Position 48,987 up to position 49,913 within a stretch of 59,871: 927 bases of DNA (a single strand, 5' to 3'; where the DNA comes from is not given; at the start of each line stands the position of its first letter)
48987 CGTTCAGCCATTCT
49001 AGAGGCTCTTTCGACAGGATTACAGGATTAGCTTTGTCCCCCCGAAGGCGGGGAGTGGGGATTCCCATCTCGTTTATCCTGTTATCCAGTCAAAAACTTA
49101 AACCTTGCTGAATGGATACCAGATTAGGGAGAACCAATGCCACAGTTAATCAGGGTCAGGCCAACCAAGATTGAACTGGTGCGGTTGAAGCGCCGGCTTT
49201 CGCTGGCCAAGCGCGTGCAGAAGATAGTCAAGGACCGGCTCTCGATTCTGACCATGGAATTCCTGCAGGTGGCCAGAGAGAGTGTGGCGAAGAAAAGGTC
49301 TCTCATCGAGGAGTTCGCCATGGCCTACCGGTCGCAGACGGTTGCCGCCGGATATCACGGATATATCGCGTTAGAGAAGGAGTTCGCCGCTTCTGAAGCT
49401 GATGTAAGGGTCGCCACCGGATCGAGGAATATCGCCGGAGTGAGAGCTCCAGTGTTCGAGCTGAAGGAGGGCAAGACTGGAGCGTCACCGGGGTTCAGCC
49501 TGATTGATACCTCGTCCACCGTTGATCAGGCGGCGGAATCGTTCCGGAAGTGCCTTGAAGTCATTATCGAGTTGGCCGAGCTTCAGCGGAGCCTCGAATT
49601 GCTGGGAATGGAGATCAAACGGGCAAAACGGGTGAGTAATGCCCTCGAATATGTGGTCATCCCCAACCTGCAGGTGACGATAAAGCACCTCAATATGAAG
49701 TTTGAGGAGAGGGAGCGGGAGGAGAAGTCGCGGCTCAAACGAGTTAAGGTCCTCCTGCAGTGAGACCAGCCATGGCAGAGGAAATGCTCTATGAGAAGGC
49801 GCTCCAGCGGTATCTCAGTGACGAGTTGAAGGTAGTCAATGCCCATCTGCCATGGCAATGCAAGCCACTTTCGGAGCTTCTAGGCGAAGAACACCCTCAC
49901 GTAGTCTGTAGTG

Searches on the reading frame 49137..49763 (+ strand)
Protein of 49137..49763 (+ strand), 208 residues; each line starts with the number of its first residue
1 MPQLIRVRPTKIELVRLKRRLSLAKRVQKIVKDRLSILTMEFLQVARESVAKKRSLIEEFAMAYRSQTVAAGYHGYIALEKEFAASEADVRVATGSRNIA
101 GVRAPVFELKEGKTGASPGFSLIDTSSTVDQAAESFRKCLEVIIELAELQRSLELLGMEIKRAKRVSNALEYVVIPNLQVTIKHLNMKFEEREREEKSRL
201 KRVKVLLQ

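Call 30: find_encoding_contigs(protein=window:49137-49763:+, flank=1000, max_places=3)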
Protein window:49137-49763:+ (208 aa): 2 contigs read that carry it; 2 places shown.
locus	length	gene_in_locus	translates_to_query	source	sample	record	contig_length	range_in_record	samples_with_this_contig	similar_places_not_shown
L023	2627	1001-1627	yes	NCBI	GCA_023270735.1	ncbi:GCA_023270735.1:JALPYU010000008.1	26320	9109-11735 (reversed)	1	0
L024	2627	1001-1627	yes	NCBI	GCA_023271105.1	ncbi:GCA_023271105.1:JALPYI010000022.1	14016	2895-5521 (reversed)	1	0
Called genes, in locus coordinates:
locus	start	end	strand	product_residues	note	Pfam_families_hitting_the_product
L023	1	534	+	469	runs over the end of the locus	PF00006:ATP-synt_ab, PF22919:ATP-synt_VA_C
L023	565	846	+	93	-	-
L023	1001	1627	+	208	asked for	PF01813:ATP-synt_D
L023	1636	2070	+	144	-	PF01886:DUF61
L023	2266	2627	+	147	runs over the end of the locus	PF13495:Phage_int_SAM_4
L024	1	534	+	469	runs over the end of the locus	PF00006:ATP-synt_ab, PF22919:ATP-synt_VA_C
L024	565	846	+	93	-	-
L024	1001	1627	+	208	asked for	PF01813:ATP-synt_D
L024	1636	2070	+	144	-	PF01886:DUF61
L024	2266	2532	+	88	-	-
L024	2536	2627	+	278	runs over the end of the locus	PF13495:Phage_int_SAM_4, PF00589:Phage_integrase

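Call 31: find_encoding_contigs(protein=window:49137-49763:+, flank=10000, max_places=3)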
Protein window:49137-49763:+ (208 aa): 2 contigs read that carry it; 2 places shown.
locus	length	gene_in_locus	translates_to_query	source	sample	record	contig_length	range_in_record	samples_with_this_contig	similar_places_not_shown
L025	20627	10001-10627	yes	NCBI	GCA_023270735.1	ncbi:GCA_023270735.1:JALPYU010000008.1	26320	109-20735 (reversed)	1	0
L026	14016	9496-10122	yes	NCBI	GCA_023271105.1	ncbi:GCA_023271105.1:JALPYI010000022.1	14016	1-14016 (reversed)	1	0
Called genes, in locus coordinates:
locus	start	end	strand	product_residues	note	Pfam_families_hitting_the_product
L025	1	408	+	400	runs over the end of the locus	PF00926:DHBP_synthase, PF00925:GTP_cyclohydro2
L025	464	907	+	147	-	PF00885:DMRL_synthase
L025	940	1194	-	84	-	-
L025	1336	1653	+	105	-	-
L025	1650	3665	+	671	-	PF01496:V_ATPase_I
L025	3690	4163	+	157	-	PF00137:ATP-synt_C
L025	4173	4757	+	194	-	PF01991:vATP-synt_E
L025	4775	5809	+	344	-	PF01992:vATP-synt_AC39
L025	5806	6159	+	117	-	PF01990:ATP-synt_F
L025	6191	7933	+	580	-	PF02874:ATP-synt_ab_N, PF16886:ATP-synt_ab_Xtn, PF00006:ATP-synt_ab, PF22919:ATP-synt_VA_C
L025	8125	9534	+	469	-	PF00006:ATP-synt_ab, PF22919:ATP-synt_VA_C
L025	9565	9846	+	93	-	-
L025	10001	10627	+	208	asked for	PF01813:ATP-synt_D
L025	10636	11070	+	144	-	PF01886:DUF61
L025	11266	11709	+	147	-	PF13495:Phage_int_SAM_4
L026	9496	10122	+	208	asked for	PF01813:ATP-synt_D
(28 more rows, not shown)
